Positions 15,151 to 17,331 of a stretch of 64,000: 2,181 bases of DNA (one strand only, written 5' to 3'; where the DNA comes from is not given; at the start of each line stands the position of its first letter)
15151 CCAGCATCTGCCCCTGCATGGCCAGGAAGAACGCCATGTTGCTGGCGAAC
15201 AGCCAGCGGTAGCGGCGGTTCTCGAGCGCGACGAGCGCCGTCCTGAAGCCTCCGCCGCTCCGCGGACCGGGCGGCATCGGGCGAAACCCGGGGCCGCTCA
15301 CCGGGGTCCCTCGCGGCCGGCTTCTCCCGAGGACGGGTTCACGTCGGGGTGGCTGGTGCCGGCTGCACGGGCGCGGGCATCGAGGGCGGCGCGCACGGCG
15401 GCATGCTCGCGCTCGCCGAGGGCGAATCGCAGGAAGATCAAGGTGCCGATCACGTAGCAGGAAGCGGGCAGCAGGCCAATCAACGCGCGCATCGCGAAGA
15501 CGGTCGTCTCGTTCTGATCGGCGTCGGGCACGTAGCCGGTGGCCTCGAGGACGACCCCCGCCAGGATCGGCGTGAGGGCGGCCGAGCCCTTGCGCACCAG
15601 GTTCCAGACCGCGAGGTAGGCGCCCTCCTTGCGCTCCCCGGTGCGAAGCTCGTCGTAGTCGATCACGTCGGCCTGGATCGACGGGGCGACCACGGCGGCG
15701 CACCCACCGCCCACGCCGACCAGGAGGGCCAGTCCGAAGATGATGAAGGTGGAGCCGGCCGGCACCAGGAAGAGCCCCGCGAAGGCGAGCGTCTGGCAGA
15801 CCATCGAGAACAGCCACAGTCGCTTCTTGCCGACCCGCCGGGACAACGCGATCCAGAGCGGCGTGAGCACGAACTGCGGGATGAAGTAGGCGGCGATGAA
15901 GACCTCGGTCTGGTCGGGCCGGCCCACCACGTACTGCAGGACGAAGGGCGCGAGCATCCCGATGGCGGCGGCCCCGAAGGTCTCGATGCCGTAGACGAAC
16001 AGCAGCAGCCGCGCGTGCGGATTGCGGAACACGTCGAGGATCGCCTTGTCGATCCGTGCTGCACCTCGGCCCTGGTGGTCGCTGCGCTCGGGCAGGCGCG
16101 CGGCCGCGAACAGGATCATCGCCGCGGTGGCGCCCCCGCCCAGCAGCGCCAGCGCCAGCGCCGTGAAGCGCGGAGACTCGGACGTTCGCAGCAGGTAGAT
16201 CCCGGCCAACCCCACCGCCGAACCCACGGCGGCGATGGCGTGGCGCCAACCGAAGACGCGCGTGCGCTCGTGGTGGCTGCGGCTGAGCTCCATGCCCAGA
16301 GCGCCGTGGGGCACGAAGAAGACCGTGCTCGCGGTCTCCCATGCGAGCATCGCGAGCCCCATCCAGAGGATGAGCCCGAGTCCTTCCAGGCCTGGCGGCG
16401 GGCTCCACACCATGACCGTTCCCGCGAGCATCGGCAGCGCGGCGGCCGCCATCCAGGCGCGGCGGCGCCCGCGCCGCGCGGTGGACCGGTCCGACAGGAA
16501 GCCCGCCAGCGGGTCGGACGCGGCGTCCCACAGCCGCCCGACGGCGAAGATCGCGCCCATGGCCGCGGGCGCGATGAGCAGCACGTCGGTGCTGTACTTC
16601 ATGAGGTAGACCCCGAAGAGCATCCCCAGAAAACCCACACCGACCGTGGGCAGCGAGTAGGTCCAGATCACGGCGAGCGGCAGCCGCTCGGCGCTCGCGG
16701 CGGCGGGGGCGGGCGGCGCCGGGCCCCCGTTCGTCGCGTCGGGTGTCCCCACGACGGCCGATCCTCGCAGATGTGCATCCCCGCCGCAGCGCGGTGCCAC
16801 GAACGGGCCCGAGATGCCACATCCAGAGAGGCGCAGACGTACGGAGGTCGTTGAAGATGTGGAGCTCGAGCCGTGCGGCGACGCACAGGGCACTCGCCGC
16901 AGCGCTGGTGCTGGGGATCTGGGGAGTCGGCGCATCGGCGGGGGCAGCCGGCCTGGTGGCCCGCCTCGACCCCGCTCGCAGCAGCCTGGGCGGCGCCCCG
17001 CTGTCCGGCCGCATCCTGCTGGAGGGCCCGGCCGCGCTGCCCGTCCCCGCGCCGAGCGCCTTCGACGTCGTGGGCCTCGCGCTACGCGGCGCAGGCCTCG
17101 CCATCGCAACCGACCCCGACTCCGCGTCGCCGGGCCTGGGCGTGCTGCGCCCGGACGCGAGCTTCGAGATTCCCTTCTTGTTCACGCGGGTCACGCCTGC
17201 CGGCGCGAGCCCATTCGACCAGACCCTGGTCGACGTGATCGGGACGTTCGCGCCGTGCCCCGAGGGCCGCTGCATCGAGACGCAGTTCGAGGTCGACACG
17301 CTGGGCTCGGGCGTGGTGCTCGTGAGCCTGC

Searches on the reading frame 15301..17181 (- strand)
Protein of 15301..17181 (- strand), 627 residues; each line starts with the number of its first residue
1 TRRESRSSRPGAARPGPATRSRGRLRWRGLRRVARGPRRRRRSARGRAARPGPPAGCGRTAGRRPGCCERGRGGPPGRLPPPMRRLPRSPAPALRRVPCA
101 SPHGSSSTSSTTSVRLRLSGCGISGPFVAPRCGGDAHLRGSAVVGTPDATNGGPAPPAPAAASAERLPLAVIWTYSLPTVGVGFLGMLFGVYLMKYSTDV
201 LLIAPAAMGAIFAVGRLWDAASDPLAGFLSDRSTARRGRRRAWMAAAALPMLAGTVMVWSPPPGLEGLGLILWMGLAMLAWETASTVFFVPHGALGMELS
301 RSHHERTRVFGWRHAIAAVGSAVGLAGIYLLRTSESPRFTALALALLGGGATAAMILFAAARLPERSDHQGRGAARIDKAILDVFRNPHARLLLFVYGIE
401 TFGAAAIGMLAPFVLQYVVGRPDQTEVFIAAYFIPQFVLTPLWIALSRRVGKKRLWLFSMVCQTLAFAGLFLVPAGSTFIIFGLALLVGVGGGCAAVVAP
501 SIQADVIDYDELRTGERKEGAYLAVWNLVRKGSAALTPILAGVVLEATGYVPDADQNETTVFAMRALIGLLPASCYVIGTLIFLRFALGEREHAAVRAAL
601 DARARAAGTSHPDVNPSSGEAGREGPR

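Call 48: search_protein_families(library=pfam, proteins=[window:15301-17181:-], max_evalue=0.00001)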
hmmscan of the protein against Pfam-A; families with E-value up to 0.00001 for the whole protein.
window:15301-17181:- (627 aa): 3 families
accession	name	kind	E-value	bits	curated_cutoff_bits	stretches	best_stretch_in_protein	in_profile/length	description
PF13347.12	MFS_2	-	2.4e-86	290.4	27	1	175-589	2-426/427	MFS/sugar transport protein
PF07690.21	MFS_1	-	2.7e-27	96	33.4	2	222-538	48-347/347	Major Facilitator Superfamily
PF12832.13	MFS_1_like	-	6.6e-06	25.9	25.2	0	405-491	13-101/373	MFS_1 like family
